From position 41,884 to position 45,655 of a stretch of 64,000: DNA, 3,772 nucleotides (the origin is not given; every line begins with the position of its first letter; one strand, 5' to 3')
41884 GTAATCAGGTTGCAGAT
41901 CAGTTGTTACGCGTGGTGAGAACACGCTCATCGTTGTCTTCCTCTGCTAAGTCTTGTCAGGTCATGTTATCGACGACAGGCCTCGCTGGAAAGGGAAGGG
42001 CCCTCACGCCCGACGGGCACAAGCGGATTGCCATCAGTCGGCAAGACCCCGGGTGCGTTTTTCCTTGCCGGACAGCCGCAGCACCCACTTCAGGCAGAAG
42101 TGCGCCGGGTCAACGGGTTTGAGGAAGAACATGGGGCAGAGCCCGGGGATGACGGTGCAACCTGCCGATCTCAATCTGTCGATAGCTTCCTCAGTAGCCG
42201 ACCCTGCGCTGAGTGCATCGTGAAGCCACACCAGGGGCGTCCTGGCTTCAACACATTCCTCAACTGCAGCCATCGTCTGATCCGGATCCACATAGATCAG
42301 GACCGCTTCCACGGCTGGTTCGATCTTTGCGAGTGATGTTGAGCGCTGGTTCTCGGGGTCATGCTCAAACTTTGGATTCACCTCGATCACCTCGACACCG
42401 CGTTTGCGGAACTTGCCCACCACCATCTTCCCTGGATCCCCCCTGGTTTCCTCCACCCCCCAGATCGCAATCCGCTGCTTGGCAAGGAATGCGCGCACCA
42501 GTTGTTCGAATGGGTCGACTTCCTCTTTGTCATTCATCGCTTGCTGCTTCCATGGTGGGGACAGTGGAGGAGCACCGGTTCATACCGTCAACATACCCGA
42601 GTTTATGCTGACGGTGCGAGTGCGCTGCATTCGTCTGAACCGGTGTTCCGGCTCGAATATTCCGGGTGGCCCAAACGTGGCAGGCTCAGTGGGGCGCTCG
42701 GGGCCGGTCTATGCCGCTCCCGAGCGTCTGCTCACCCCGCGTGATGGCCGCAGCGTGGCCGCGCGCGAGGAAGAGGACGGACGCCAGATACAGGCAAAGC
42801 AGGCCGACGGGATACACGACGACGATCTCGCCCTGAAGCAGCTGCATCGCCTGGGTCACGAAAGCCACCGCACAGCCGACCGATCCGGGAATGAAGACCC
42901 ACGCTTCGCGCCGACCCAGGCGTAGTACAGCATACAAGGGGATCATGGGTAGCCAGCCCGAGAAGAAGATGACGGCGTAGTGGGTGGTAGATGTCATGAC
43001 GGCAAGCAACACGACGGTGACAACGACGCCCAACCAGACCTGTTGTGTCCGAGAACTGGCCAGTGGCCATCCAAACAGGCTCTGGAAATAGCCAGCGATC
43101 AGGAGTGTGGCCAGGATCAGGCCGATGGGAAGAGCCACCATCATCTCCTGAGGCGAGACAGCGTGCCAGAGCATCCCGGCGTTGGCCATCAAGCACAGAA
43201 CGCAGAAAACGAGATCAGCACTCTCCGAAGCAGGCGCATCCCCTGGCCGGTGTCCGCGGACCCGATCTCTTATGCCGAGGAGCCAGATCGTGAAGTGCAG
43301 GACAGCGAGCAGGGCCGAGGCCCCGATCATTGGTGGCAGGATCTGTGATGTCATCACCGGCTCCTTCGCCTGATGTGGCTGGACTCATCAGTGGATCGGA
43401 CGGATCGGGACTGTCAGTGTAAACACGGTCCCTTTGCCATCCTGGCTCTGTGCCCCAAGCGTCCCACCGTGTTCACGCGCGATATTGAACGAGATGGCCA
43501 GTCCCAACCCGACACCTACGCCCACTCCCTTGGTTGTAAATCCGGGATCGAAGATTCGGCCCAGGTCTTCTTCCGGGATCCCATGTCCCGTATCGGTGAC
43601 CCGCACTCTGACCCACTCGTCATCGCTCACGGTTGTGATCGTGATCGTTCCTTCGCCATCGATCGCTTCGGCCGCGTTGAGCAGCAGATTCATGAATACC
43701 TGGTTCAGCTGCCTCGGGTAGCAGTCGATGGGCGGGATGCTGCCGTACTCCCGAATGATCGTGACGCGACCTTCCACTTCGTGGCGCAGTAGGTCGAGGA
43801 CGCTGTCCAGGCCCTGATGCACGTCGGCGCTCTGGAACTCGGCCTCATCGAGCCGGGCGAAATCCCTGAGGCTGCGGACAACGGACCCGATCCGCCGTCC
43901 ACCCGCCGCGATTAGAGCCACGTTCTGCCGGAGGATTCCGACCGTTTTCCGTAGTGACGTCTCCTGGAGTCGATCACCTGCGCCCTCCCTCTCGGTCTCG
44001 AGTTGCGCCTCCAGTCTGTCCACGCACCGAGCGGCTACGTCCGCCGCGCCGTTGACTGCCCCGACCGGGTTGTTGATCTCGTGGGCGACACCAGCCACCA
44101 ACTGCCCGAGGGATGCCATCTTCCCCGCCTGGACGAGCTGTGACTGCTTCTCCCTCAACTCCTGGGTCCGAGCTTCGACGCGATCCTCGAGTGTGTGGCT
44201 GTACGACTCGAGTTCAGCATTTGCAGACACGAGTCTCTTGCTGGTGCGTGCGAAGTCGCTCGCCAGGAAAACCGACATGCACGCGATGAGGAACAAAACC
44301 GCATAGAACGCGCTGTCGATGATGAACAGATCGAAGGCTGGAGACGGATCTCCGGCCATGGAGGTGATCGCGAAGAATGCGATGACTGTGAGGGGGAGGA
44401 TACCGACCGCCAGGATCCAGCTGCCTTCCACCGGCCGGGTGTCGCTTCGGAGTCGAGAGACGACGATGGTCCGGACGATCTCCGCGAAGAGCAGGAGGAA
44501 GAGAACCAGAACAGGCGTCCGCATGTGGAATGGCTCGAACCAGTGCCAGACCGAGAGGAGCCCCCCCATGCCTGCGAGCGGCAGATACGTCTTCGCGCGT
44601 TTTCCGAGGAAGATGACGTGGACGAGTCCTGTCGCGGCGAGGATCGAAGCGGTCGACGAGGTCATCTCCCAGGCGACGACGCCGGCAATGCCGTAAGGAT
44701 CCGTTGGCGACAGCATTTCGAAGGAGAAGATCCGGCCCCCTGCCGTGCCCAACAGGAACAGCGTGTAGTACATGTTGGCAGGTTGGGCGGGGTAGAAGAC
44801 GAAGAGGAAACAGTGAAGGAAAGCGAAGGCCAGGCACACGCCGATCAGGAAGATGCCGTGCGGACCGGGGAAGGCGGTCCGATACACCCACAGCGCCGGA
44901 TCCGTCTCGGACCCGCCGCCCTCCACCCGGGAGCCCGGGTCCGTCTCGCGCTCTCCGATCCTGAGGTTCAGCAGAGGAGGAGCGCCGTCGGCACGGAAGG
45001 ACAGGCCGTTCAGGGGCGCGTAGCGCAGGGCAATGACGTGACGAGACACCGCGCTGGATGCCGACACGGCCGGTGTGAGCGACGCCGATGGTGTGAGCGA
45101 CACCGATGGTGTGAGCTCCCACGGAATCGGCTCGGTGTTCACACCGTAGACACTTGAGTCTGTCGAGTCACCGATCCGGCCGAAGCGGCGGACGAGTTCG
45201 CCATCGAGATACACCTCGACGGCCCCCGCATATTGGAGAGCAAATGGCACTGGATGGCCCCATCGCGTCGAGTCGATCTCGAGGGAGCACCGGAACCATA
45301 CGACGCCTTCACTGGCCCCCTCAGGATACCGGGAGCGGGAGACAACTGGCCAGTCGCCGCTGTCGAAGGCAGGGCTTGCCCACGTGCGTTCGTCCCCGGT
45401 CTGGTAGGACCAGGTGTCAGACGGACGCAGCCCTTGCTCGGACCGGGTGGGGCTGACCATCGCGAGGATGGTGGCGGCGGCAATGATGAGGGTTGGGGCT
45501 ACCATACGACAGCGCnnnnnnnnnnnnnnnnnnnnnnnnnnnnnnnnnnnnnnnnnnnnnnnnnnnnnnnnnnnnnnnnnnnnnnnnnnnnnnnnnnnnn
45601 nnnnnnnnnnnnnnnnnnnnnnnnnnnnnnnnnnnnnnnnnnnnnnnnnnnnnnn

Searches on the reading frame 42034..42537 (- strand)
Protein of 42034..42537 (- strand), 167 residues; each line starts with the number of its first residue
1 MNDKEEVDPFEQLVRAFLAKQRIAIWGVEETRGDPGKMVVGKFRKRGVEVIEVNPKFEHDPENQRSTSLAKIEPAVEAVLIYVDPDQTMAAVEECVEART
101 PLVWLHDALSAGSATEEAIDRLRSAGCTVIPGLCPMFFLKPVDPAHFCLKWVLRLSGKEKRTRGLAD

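Call 3: search_protein_families(library=pfam, proteins=[window:42034-42537:-], max_evalue=0.01)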
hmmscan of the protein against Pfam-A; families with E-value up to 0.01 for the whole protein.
window:42034-42537:- (167 aa): 2 families
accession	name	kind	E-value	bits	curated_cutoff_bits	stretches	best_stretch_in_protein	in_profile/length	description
PF13380.12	CoA_binding_2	-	1.8e-15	57.9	22.8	1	22-137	2-113/116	CoA binding domain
PF02629.25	CoA_binding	-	0.0082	17.3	22.3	0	21-104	4-92/97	CoA binding domain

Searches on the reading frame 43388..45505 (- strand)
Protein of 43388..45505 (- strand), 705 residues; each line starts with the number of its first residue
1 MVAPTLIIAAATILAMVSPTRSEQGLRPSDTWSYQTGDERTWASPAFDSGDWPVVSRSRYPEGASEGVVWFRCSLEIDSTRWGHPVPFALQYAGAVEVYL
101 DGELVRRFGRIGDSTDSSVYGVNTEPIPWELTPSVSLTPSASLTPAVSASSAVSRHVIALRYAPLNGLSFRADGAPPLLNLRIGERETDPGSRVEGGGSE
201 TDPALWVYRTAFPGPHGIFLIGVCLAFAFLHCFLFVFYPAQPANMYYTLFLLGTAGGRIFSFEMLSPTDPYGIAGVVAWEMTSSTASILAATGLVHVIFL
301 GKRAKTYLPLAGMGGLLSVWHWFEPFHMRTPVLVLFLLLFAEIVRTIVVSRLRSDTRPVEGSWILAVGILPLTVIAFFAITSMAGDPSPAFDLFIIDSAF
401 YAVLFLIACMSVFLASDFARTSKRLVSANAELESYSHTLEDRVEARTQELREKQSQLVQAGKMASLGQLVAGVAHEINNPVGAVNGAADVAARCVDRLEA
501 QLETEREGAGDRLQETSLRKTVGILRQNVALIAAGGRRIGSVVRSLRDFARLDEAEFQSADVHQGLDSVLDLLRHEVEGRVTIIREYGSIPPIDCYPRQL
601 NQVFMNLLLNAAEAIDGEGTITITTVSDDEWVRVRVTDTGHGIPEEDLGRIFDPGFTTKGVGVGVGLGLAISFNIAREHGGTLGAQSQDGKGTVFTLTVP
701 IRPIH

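Call 3: search_protein_families(library=pfam, proteins=[window:43388-45505:-], max_evalue=0.01)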
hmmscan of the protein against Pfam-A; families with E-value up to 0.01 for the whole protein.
window:43388-45505:- (705 aa): 3 families
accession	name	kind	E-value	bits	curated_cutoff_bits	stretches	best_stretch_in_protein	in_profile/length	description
PF02518.31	HATPase_c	-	1.2e-25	90.6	26.4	1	597-702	3-110/111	Histidine kinase-, DNA gyrase B-, and HSP90-like ATPase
PF00512.31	HisKA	-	4.6e-08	33.4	26.9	1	466-554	2-65/66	His Kinase A (phospho-acceptor) domain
PF14501.12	HATPase_c_5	-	0.0018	18.6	22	1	600-691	6-94/102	GHKL domain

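Call 4: search_protein_families(library=ncbifam, proteins=[window:43388-45505:-], max_evalue=0.01)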
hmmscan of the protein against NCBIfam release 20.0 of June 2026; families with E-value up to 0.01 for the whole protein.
window:43388-45505:- (705 aa): 78 families (the best 25 are shown)
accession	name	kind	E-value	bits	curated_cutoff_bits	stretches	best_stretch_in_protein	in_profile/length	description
NF038348.1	T2SS_HK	subfamily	1.1e-68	232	450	1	447-702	308-574/574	histidine kinase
NF008468.0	PRK11360.1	equivalog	1e-49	169.4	646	2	527-703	432-610/616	two-component system sensor histidine kinase AtoS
NF052574.1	HisKinEspCMyxo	equivalog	1.3e-43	149.2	1200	1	451-701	402-637/785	serine histidine kinase EspC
NF007688.0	PRK10364.1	equivalog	8e-42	143.5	479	2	533-701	283-451/460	two-component system sensor histidine kinase ZraS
NF052573.1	HisKinEspAMyxo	equivalog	3.8e-41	141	1400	1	446-699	364-609/755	serine histidine kinase EspA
NF010411.0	PRK13837.1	equivalog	1.1e-34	119.6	647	1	445-702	429-676/828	two-component system VirA-like sensor kinase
NF047497.1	HK_LIC_12097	equivalog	2e-29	102.4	500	1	443-701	128-366/367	LIC_12097 family sensor histidine kinase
NF047794.1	HisKinPtgB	equivalog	1e-27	96.7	1000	1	437-686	410-640/656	two-component system sensor histidine kinase PgtB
NF047466.1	hybrid_RR_LvrB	exception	3.1e-27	95.7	500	1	437-701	126-376/377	hybrid histidine kinase/response regulator LvrB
NF010076.0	PRK13557.1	subfamily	4.5e-25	88.1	631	1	451-701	148-394/540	histidine kinase famiy protein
NF046026.1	HisKinCckACaul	equivalog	5.3e-25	87.6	1000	2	536-701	348-532/678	cell cycle histidine kinase CckA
NF046044.1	PnpS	equivalog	6.2e-25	88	400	1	525-700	206-390/390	two-component system histidine kinase PnpS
NF046020.1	HisKinCckABruc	equivalog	1.1e-24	86.4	1000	1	447-700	461-706/868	cell cycle histidine kinase CckA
TIGR02956.1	TMAO_torS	equivalog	1.4e-23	83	676.5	1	513-701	489-682/967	TMAO reductase system sensor histidine kinase/response regulator TorS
NF041777.1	sens_FixL_Rhizob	equivalog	4.3e-23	81.7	850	1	447-702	242-482/485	sensor protein FixL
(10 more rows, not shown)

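Call 49: search_protein_families(library=pfam, proteins=[window:43388-45505:-], max_evalue=0.1)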
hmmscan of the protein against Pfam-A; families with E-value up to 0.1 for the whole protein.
window:43388-45505:- (705 aa): 6 families
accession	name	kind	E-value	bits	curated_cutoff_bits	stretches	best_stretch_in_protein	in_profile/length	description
PF02518.31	HATPase_c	-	1.2e-25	90.6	26.4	1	597-702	3-110/111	Histidine kinase-, DNA gyrase B-, and HSP90-like ATPase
PF00512.31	HisKA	-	4.6e-08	33.4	26.9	1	466-554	2-65/66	His Kinase A (phospho-acceptor) domain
PF14501.12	HATPase_c_5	-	0.0018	18.6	22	1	600-691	6-94/102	GHKL domain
PF13581.12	HATPase_c_2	-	0.035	14.6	27.4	1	616-681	51-120/127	Histidine kinase-like ATPase domain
PF01442.23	Apolipoprotein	-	0.035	14.2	90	1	428-515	71-147/190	Apolipoprotein A1/A4/E domain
PF13364.12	BetaGal_ABD2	-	0.041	15.1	23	1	38-108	2-77/112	Beta-galactosidase second all-beta domain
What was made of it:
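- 43388..45505 (-): Membrane histidine kinase 10 nt downstream. Probably co-transcribed here, but not part of the conserved system. HisKA plus HATPase_c only (calls 3, 49).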
